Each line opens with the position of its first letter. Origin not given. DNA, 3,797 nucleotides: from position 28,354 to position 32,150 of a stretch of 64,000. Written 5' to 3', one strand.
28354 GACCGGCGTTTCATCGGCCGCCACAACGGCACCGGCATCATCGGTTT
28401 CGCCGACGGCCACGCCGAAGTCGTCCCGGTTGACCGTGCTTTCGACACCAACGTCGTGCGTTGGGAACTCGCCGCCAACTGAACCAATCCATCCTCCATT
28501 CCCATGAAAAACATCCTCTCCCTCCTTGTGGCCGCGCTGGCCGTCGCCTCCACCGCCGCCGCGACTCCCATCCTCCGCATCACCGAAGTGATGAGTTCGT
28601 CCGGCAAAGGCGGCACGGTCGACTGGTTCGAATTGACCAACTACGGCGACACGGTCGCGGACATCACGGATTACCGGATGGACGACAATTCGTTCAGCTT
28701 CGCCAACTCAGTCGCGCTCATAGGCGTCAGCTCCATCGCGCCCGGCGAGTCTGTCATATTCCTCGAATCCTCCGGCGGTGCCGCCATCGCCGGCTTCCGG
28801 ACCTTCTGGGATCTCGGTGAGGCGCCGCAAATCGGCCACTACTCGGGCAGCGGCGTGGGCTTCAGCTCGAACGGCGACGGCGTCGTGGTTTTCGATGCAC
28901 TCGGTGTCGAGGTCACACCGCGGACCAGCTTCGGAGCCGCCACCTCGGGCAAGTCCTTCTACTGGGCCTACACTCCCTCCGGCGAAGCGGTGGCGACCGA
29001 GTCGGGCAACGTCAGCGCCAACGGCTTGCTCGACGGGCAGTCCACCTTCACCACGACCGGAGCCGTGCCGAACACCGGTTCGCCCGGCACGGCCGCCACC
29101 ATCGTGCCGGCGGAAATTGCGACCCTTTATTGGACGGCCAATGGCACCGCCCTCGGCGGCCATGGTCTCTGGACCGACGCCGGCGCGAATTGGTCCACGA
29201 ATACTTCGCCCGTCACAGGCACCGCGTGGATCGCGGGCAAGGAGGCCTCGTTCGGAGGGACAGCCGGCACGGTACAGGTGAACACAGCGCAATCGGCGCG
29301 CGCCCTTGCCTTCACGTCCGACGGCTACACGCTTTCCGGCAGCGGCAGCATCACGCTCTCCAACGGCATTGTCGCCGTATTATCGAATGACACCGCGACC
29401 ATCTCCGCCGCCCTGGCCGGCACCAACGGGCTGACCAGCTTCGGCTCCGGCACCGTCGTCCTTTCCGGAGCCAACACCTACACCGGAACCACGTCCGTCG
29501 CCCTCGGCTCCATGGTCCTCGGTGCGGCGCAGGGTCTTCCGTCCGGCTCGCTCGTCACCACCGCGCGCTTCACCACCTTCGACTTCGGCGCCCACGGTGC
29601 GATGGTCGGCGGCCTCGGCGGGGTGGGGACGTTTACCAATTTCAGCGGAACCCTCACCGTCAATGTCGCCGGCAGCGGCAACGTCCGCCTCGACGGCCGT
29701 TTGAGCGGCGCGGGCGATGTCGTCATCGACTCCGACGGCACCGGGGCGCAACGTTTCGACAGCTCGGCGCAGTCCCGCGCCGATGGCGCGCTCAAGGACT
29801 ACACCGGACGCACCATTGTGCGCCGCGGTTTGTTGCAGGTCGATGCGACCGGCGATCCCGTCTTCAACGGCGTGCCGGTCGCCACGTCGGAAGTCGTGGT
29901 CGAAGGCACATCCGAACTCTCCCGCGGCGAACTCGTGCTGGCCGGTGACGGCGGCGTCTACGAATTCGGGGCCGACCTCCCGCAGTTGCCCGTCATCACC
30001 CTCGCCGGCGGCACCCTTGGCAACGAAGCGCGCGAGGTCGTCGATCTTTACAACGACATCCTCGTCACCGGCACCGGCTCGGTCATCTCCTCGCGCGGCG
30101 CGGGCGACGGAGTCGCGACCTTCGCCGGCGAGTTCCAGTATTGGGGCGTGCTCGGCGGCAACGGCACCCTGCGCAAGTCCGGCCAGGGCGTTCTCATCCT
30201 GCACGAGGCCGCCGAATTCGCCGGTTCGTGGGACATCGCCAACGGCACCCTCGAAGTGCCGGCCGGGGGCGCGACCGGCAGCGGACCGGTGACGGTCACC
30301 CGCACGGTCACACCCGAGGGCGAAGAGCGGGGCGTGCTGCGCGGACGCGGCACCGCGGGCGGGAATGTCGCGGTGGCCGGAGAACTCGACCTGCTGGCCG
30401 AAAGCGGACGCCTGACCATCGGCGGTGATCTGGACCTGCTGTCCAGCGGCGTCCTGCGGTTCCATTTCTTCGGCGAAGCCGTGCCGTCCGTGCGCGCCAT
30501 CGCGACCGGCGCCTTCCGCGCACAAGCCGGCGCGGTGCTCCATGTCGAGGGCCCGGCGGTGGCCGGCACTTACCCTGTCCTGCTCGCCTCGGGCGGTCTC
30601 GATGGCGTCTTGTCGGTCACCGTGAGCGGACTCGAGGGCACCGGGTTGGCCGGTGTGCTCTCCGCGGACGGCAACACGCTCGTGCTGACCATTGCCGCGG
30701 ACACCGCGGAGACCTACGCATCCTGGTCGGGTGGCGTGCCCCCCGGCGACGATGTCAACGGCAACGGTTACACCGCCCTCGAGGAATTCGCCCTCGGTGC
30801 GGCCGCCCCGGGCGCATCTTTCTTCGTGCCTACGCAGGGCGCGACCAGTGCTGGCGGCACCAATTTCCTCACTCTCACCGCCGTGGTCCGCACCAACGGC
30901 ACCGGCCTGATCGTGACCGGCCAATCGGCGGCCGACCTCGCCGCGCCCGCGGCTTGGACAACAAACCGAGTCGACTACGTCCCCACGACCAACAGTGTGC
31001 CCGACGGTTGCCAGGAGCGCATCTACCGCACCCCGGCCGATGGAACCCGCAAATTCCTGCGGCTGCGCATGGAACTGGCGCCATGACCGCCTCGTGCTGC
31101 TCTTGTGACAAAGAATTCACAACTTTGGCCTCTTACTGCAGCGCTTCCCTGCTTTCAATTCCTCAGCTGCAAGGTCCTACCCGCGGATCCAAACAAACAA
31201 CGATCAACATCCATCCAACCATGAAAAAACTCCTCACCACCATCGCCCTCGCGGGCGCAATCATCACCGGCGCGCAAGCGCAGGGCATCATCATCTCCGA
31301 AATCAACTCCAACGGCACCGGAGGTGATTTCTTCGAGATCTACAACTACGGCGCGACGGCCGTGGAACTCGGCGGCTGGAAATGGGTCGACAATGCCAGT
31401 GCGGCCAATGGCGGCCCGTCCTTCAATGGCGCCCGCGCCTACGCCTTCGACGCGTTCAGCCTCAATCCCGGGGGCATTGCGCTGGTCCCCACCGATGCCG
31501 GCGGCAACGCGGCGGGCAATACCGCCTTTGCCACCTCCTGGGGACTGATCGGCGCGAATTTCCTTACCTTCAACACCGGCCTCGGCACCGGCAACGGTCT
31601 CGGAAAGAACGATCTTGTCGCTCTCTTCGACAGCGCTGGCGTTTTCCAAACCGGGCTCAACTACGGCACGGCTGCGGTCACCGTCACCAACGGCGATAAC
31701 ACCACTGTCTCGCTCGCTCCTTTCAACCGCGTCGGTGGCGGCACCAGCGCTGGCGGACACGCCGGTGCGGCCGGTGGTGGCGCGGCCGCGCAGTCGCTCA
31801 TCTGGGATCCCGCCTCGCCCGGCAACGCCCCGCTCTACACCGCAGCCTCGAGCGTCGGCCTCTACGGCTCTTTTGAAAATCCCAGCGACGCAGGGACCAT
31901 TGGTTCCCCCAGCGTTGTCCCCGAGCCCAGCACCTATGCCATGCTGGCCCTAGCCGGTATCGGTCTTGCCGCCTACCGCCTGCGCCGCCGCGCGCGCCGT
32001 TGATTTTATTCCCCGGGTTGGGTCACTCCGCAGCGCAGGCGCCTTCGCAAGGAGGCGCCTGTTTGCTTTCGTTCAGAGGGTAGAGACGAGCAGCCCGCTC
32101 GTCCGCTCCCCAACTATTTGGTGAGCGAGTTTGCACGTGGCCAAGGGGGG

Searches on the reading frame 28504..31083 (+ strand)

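Call 45: search_protein_families(library=pfam, proteins=[window:28504-31083:+])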
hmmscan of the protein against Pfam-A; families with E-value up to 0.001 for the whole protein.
window:28504-31083:+ (860 aa): 2 families
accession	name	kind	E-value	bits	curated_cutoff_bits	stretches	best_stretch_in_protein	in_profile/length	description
PF00932.25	LTD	-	1.1e-11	45.4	34.3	1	18-138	2-103/109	Lamin Tail Domain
PF12951.13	PATR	-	5.6e-10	39.5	27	1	313-335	4-26/30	Passenger-associated-transport-repeat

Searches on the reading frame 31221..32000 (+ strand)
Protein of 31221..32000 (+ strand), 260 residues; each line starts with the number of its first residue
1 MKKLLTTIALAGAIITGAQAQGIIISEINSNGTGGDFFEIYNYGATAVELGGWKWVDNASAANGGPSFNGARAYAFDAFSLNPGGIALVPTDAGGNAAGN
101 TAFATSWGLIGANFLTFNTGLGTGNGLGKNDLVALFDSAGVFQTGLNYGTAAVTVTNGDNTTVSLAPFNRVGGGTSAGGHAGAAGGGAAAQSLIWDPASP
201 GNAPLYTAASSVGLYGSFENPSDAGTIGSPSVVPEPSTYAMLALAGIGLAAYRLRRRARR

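Call 45: search_protein_families(library=pfam, proteins=[window:31221-32000:+])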
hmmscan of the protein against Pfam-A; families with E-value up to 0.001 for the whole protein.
window:31221-32000:+ (260 aa): 2 families
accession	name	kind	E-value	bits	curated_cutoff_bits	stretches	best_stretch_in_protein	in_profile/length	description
PF00932.25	LTD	-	4e-12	46.9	34.3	1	18-141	3-100/109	Lamin Tail Domain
PF07589.16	PEP-CTERM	-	1.9e-05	25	20.7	1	233-257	2-24/24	PEP-CTERM motif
